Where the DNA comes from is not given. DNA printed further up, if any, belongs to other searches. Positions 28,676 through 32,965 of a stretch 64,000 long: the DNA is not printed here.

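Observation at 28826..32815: AT-rich gene for a 1329-aa STAND/NB-ARC-type NTPase with nuclease-like N-terminus and long helical C-terminus - candidate undescribed antiphage defence protein (Avs-like architecture)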

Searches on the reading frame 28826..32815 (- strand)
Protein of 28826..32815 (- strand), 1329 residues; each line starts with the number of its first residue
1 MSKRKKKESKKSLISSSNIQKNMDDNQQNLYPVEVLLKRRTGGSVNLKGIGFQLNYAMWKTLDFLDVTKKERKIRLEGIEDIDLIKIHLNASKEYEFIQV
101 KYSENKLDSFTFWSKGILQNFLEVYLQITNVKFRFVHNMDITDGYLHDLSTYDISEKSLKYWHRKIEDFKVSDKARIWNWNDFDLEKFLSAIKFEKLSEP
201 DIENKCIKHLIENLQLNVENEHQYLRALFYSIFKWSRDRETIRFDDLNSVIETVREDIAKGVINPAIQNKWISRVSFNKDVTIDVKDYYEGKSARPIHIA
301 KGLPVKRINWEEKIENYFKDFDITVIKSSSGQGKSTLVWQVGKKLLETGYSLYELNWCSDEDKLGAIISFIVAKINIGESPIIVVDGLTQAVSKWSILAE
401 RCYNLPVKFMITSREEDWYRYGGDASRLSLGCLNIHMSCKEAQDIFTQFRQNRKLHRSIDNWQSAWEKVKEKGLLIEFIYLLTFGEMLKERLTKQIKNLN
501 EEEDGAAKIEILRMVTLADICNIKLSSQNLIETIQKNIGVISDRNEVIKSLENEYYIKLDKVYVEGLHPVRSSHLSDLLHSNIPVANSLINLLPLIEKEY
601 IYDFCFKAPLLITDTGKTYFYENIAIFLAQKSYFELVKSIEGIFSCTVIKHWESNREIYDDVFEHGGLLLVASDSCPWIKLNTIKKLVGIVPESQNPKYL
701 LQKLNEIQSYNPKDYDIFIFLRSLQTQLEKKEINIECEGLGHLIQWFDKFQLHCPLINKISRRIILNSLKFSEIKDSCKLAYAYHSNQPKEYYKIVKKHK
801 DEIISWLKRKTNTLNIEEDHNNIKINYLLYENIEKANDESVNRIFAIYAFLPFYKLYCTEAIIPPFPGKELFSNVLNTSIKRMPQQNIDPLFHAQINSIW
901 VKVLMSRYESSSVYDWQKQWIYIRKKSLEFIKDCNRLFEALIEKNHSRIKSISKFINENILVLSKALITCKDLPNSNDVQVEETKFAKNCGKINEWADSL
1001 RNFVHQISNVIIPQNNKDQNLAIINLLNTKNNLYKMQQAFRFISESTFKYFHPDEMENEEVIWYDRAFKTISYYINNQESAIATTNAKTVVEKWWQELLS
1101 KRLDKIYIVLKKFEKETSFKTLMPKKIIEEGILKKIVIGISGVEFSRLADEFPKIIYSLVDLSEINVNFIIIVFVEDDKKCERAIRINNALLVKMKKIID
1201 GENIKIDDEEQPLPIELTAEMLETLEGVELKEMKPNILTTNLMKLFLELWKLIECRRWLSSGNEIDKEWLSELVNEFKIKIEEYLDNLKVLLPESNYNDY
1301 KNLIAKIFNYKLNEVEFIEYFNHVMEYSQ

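Call 4: search_protein_families(library=pfam, proteins=[window:28826-32815:-], max_evalue=1)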
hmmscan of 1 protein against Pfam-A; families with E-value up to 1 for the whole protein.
window:28826-32815:- (1329 aa): 2 families
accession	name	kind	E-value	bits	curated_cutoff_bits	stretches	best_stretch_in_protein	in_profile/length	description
PF25199.1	nSTAND_NTPase5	-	2.3e-07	31.2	34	1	287-423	2-142/145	Novel STAND NTPase 5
PF16421.10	E2F_CC-MB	-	0.003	18.1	33.9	1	801-849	16-62/96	E2F transcription factor CC-MB domain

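Call 5: search_protein_families(library=padloc, proteins=[window:28826-32815:-], max_evalue=1)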
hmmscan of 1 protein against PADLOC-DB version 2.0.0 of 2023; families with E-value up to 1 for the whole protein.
window:28826-32815:- (1329 aa): 0 families

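Call 6: search_protein_families(library=ncbifam, proteins=[window:28826-32815:-], max_evalue=1)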
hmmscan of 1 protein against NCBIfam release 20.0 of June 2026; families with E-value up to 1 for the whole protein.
window:28826-32815:- (1329 aa): 0 families

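Call 8: find_homologous_proteins(query=window:28826-32815:-)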
Query window:28826-32815:- (1329 aa): 363 proteins with E <= 0.001 among 8000 candidates; the best 120 are listed.
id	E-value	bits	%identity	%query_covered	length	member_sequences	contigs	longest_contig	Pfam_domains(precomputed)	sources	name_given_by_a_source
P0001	0.0e+0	2943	100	98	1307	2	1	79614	PF25199.2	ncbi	-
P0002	0.0e+0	1412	51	97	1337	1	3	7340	PF25199.2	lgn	-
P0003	0.0e+0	1371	48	99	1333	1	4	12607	PF25199.2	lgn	-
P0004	0.0e+0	1194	44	96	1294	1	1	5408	PF25199.2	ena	-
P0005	0.0e+0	1052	41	96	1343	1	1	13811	PF25199.2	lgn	-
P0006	0.0e+0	1044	42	97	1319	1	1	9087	-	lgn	-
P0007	0.0e+0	1034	40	97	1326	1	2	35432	PF25199.2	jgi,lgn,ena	jgi:hypothetical protein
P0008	0.0e+0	1014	40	97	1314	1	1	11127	PF14130.13,PF25199.2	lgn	-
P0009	3.1e-295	1001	38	98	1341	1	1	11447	PF14130.13,PF25199.2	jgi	jgi:hypothetical protein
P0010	4.0e-295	1000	39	96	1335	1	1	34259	PF14130.13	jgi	jgi:hypothetical protein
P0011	1.6e-293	995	39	96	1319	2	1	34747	PF25199.2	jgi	-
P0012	5.9e-292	990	38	95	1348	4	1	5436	PF14130.13,PF25199.2,PF20720.4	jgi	jgi:hypothetical protein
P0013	4.8e-291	987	40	95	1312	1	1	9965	PF14130.13,PF25199.2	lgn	-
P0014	8.3e-291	986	39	98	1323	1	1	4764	-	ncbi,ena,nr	ncbi:MAG: hypothetical protein HRT73_06875 [Flavobacteriales bacterium]|nr:hypothetical protein [Fla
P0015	2.6e-290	984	39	96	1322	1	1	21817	PF25199.2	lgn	-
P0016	7.8e-288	976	39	95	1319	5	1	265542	PF25199.2,PF20720.4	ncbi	-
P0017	8.3e-287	973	39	97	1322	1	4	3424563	PF25199.2,PF20720.4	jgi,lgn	-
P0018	2.0e-286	971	39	94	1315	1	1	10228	PF25199.2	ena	-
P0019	1.4e-284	965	39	93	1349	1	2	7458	PF14130.13,PF25199.2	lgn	-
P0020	8.4e-284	963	38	96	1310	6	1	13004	PF14130.13,PF25199.2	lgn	-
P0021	1.9e-280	952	38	96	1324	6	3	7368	PF25199.2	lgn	-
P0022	2.6e-280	951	38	97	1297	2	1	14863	PF25199.2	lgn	-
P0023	2.0e-279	948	38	96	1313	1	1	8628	PF25199.2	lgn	-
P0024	5.1e-279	947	35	99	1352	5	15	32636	PF14130.13,PF25199.2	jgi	jgi:hypothetical protein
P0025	7.8e-279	946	39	94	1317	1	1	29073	PF25199.2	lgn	-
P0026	8.6e-278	943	38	95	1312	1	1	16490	PF25199.2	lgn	-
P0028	3.3e-277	941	38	96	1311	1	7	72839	PF14130.13,PF25199.2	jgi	jgi:hypothetical protein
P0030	8.6e-277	939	37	94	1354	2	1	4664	PF25199.2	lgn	-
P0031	1.4e-276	939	38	94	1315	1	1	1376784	PF14130.13,PF25199.2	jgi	jgi:hypothetical protein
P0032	9.4e-276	936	36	96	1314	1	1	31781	PF20720.4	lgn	-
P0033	2.3e-273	928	38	94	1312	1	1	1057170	PF14130.13,PF25199.2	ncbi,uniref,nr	ncbi:dsDNA nuclease domain-containing protein [Paraflavitalea sp. CAU 1676]|uniref:dsDNA nuclease do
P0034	8.6e-273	926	38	96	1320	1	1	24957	PF25199.2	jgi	jgi:hypothetical protein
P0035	3.8e-272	924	37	96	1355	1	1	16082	PF14130.13,PF25199.2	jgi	jgi:hypothetical protein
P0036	1.4e-271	922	38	96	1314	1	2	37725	PF25199.2,PF20720.4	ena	-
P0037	1.9e-271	922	36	95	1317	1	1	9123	PF25199.2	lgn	-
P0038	1.1e-270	919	37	97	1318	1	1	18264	PF25199.2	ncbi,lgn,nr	ncbi:MAG: hypothetical protein EPO58_14080 [Chitinophagaceae bacterium]|nr:MAG: hypothetical protein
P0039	1.5e-270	919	36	96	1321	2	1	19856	PF25199.2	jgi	jgi:hypothetical protein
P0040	5.0e-269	914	38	94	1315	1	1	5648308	PF25199.2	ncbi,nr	ncbi:hypothetical protein CNR22_23270 [Sphingobacteriaceae bacterium]|nr:hypothetical protein CNR22_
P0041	5.4e-269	914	38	93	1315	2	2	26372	PF25199.2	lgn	-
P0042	7.9e-269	913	38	94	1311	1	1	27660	PF14130.13,PF25199.2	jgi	jgi:hypothetical protein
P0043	6.5e-268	910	37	97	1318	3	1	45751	PF25199.2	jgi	jgi:hypothetical protein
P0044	3.2e-267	908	36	97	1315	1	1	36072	PF25199.2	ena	-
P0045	3.4e-267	908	38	96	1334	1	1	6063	PF25199.2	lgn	-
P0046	5.6e-267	907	37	98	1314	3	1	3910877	PF25199.2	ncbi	-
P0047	1.1e-266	906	37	98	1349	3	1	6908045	PF14130.13,PF25199.2,PF20720.4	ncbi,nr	ncbi:dsDNA nuclease domain-containing protein [Desulfonema limicola]|nr:dsDNA nuclease domain-contai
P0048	1.9e-266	905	38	94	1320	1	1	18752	PF25199.2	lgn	-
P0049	1.8e-265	902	37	96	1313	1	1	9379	PF25199.2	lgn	-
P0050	2.6e-264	898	36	98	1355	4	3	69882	PF14130.13,PF25199.2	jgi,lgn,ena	jgi:hypothetical protein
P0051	7.2e-263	893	37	96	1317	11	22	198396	PF14130.13,PF25199.2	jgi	-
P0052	8.5e-262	890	37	96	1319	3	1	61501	PF14130.13,PF25199.2,PF20720.4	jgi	jgi:hypothetical protein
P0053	2.6e-259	882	36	96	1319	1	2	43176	PF25199.2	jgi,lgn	jgi:hypothetical protein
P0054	6.7e-259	880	37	96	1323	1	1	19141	PF25199.2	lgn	-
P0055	8.8e-259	880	38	97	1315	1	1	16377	PF14130.13,PF25199.2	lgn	-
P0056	2.0e-258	879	36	94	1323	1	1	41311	PF25199.2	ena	-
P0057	4.3e-258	878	37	96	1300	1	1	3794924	PF25199.2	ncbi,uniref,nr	ncbi:hypothetical protein AS589_07995 [Empedobacter brevis]|uniref:P-loop NTPase n=1 Tax=Empedobacte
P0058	3.0e-257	875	37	95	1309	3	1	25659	PF25199.2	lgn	-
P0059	3.9e-257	874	37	95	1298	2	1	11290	PF25199.2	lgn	-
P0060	1.7e-256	872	40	79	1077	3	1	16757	PF25199.2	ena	-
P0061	1.8e-256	872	36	98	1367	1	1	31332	PF14130.13,PF25199.2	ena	-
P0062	2.6e-256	872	39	96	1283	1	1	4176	PF25199.2,PF20720.4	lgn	-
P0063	4.4e-256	871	36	94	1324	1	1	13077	PF25199.2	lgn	-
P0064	1.9e-254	865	36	95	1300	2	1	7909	PF25199.2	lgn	-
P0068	3.5e-254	865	37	96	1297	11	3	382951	PF25199.2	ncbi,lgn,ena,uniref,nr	ncbi:hypothetical protein BAS06_15740 [Elizabethkingia miricola]|uniref:P-loop NTPase n=1 Tax=Elizab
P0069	4.1e-254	864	37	95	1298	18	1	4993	PF25199.2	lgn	-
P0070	4.1e-254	864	38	94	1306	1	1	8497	PF25199.2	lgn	-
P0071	6.0e-254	864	37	97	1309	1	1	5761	PF25199.2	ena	-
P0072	3.0e-253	861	37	95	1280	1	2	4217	PF14130.13,PF25199.2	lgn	-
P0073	3.4e-253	861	37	93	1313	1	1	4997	PF25199.2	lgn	-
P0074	5.9e-253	860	36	95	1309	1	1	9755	PF25199.2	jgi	-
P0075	5.2e-252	857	37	93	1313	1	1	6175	PF14130.13,PF25199.2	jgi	jgi:hypothetical protein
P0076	1.4e-251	856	38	97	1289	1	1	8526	PF25199.2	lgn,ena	-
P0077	1.0e-250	853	37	93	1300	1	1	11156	PF25199.2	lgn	-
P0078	2.5e-250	852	35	95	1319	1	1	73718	PF25199.2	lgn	-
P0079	1.1e-249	850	37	95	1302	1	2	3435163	PF14130.13,PF25199.2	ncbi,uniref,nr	ncbi:hypothetical protein K0U91_01220 [Chryseobacterium chendengshani]|uniref:P-loop NTPase n=1 Tax=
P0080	1.6e-249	849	36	94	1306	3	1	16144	PF14130.13,PF25199.2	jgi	jgi:hypothetical protein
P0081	2.2e-249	849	35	95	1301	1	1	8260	PF25199.2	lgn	-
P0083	3.5e-249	848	37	96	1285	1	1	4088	PF14130.13,PF25199.2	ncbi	-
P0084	3.9e-249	848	37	96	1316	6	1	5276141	PF25199.2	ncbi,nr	ncbi:hypothetical protein EG344_19550 [Chryseobacterium sp. G0162]|nr:hypothetical protein EG344_195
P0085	7.2e-249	847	36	94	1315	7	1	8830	PF25199.2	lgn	-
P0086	7.3e-249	847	36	96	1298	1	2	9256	PF25199.2,PF20720.4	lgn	-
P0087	1.2e-248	846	34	94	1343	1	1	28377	PF25199.2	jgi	jgi:hypothetical protein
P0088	3.5e-248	845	39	95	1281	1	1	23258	PF25199.2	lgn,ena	-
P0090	7.2e-248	844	37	94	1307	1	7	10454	PF25199.2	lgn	-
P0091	2.3e-247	842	34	96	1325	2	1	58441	PF25199.2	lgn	-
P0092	2.5e-247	842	37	98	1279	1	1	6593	PF25199.2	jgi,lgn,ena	-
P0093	3.1e-247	842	36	96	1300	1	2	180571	PF25199.2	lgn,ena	-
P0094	4.0e-247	841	37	93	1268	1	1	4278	PF14130.13,PF25199.2,PF20720.4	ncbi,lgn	-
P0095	6.3e-247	841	34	93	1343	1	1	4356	PF25199.2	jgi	-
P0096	1.3e-246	840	37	93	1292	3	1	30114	PF25199.2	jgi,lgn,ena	-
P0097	1.6e-246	839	35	95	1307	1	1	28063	PF25199.2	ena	-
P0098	2.4e-246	839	35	96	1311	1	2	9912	PF25199.2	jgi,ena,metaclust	metaclust:\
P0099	7.7e-246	837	36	93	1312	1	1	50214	PF25199.2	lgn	-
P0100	1.1e-245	836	35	97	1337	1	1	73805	PF25199.2,PF20720.4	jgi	jgi:hypothetical protein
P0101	1.4e-245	836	38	99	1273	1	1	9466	PF25199.2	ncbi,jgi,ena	-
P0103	2.4e-245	835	36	95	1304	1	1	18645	PF25199.2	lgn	-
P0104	4.2e-245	834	38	97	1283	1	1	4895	PF25199.2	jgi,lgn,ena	-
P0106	2.0e-244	832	39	94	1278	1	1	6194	PF14130.13,PF25199.2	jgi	-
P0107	2.1e-244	832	35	96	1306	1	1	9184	PF14130.13,PF25199.2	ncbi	ncbi:MAG: dsDNA nuclease domain-containing protein [Bacteroidota bacterium]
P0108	7.0e-244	830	35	99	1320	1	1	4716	PF25199.2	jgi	jgi:hypothetical protein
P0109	1.1e-243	830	36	94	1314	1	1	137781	PF25199.2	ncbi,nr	ncbi:MAG: hypothetical protein JST58_03005 [Bacteroidetes bacterium]|nr:hypothetical protein [Bacter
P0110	6.1e-243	827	36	95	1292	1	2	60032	PF25199.2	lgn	-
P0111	1.3e-242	826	36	95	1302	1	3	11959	PF25199.2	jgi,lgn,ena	-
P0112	1.4e-242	826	35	94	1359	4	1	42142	PF25199.2,PF20720.4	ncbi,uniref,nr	ncbi:P-loop NTPase [Mucilaginibacter psychrotolerans]|uniref:Novel STAND NTPase 5 domain-containing 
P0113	3.5e-242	825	35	95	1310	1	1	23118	PF25199.2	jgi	jgi:hypothetical protein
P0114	8.3e-242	824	37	95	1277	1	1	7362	PF25199.2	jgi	jgi:hypothetical protein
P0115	2.6e-241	822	35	99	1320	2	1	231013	PF25199.2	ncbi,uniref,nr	ncbi:hypothetical protein [Mucilaginibacter aquariorum]|uniref:Novel STAND NTPase 5 domain-containin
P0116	2.8e-241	822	34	95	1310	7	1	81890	PF25199.2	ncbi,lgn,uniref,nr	ncbi:hypothetical protein NJT12_14240 [Flavobacterium sp. AC]|uniref:DUF4365 domain-containing prote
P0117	1.6e-240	819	34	96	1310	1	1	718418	PF25199.2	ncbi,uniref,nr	ncbi:hypothetical protein J2Y38_002117 [Flavobacterium sp. 2755]|uniref:hypothetical protein n=1 Tax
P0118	1.6e-239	816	37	93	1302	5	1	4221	PF25199.2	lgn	-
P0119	5.8e-239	814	35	96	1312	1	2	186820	PF25199.2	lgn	-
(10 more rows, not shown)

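Call 9: find_encoding_contigs(protein=P0001, flank=10000, max_places=3)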
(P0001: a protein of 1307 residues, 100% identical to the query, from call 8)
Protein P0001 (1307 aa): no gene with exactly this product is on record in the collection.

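Call 19: search_solved_structures(query=window:28826-32815:-, max_evalue=10)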
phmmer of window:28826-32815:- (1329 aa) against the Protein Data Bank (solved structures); distinct sequences matched with E-value up to 10: 0.
